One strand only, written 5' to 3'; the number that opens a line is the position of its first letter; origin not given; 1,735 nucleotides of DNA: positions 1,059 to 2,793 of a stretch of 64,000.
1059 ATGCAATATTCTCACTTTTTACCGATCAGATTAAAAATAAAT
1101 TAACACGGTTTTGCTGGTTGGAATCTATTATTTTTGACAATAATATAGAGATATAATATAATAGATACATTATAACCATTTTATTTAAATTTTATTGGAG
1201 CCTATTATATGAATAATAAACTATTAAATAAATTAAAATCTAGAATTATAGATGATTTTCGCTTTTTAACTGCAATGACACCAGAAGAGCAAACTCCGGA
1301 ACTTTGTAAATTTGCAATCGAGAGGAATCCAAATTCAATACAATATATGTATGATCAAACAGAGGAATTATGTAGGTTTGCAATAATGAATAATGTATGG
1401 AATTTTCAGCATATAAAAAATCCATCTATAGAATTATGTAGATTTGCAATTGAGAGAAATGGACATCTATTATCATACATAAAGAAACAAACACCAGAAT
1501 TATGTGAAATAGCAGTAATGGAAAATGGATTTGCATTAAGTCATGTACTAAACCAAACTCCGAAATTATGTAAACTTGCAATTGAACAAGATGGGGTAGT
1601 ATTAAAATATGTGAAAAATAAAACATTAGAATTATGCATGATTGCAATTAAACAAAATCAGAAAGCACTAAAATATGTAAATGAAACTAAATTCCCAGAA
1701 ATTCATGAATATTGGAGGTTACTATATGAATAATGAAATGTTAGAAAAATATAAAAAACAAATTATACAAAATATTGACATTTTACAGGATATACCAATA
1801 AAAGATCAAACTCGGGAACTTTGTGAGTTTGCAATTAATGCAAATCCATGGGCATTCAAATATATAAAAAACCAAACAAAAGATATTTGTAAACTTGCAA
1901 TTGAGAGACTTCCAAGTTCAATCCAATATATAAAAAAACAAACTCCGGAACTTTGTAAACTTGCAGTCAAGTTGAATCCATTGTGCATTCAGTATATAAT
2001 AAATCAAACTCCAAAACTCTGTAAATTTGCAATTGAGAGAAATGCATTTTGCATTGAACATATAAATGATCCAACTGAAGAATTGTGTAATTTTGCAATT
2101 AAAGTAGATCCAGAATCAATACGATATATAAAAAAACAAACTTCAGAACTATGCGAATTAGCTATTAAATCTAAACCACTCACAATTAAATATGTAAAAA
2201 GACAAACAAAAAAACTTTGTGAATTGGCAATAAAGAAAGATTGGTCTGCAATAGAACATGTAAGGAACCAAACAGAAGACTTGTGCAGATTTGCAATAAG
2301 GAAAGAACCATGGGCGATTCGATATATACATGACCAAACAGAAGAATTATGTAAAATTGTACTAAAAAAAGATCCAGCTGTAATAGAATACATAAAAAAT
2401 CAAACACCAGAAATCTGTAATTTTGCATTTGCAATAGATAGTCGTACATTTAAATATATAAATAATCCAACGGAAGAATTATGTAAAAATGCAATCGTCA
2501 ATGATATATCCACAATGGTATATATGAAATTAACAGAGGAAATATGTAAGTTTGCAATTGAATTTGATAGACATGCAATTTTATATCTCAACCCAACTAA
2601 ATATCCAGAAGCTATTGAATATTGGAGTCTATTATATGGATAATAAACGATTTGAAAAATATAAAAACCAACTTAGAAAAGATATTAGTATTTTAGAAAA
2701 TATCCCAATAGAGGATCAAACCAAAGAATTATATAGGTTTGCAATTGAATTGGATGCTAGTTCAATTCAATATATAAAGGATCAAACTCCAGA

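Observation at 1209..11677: Accordion-like array of 18 tandem paralogs whose conserved C-terminus encodes the next gene's ribosome-binding site and start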

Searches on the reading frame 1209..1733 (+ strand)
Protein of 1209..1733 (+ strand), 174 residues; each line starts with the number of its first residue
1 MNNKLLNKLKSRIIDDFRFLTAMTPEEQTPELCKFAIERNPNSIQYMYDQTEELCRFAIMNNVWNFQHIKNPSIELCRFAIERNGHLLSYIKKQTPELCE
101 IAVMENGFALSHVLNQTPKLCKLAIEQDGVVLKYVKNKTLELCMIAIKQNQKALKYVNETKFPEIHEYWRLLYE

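Call 7: search_protein_families(library=pfam, proteins=[window:1209-1733:+], max_evalue=0.01)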
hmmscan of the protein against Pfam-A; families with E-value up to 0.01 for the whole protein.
window:1209-1733:+ (174 aa): 1 family
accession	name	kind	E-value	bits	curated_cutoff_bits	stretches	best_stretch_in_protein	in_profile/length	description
PF13475.11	DUF4116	-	3.3e-18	65.4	24.9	3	120-159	4-46/49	Domain of unknown function (DUF4116)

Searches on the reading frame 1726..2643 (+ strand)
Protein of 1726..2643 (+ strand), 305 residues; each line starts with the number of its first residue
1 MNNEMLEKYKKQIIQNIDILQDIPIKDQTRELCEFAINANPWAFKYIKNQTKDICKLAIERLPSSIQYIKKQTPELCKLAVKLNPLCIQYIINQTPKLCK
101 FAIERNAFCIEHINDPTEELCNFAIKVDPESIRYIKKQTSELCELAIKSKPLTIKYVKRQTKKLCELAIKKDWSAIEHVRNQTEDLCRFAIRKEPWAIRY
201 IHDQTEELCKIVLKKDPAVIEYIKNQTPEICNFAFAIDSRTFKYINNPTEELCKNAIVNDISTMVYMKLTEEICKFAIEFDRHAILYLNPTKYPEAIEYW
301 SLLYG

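Call 7: search_protein_families(library=pfam, proteins=[window:1726-2643:+], max_evalue=0.01)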
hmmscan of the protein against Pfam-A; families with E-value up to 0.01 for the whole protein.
window:1726-2643:+ (305 aa): 2 families
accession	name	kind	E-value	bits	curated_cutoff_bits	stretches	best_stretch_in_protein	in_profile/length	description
PF13475.11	DUF4116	-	1.5e-19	69.7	24.9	3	52-91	2-44/49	Domain of unknown function (DUF4116)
PF23621.1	BP74_N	-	0.0035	17.6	27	0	40-80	55-94/114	BP74 N-terminal domain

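Call 60: find_encoding_contigs(protein=window:1726-2643:+, flank=10000, max_places=4)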
Protein window:1726-2643:+ (305 aa): 1 contig read that carries it; 1 place shown.
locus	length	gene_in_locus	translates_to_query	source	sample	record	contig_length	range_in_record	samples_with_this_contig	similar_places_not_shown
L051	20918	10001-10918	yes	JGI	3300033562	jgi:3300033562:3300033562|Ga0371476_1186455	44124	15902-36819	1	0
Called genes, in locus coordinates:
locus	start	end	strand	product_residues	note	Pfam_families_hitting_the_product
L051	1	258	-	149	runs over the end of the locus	-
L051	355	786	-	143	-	-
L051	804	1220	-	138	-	PF00877:NLPC_P60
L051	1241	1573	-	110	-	-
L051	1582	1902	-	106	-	-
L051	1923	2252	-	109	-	-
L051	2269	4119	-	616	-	-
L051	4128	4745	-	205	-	-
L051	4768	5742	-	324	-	PF01073:3Beta_HSD, PF01370:Epimerase, PF02719:Polysacc_synt_2, PF04321:RmlD_sub_bind, PF07993:NAD_binding_4, PF16363:GDP_Man_Dehyd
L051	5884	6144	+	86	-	-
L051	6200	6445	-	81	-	-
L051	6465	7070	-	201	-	-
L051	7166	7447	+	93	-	-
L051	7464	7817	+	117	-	-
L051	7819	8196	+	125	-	-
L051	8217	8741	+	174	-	PF00908:dTDP_sugar_isom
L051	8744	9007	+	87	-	-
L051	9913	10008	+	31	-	-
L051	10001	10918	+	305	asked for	-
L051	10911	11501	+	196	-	-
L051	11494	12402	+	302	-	-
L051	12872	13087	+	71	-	-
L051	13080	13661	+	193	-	-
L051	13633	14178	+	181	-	-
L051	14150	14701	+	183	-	-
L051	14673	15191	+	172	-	-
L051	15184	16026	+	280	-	-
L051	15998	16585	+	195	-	-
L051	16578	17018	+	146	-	-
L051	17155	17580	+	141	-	PF13475:DUF4116 (faint)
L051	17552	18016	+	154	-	-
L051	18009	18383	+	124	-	-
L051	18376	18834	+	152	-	-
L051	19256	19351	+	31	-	-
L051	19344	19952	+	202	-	-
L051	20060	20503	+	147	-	-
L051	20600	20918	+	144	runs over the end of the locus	-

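Call 62: search_protein_families(library=phrogs, proteins=[L051:2269-4119:-, L051:4128-4745:-, L051:355-786:-, L051:6465-7070:-], max_evalue=0.001)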
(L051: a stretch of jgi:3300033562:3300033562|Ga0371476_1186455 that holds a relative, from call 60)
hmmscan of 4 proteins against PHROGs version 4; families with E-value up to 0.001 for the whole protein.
L051:2269-4119:- (616 aa): 0 families

L051:4128-4745:- (205 aa): 0 families

L051:355-786:- (143 aa): 0 families

L051:6465-7070:- (201 aa): 3 families
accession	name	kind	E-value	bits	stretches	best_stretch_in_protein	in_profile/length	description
phrog_6320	-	tail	7.7e-05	22.7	1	22-47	139-164/745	tail fiber protein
phrog_26654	-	unknown function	0.00064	20.2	0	9-50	110-151/360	-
phrog_5073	-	tail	0.00094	19.3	0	23-48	276-301/519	tail fiber protein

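Call 82: search_protein_families(library=padloc, proteins=[window:1726-2643:+], max_evalue=0.01)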
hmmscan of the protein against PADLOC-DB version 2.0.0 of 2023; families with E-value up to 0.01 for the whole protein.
window:1726-2643:+ (305 aa): 0 families

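Call 83: search_protein_families(library=phrogs, proteins=[window:1726-2643:+], max_evalue=0.001)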
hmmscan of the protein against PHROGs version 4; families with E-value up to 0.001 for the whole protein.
window:1726-2643:+ (305 aa): 6 families
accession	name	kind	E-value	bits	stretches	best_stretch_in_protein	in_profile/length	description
phrog_5925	-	unknown function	1e-41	143.8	3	8-146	39-181/228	-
phrog_17056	-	unknown function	7.1e-31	109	2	4-181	224-402/420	-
phrog_25923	-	unknown function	4e-24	86.5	4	112-174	266-329/366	-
phrog_35305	-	unknown function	2.1e-12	48.2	0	209-270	84-145/195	-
phrog_22158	-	unknown function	0.00035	21.6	0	43-73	25-55/64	-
phrog_26951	-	unknown function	0.00055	20.9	0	115-152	11-47/80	-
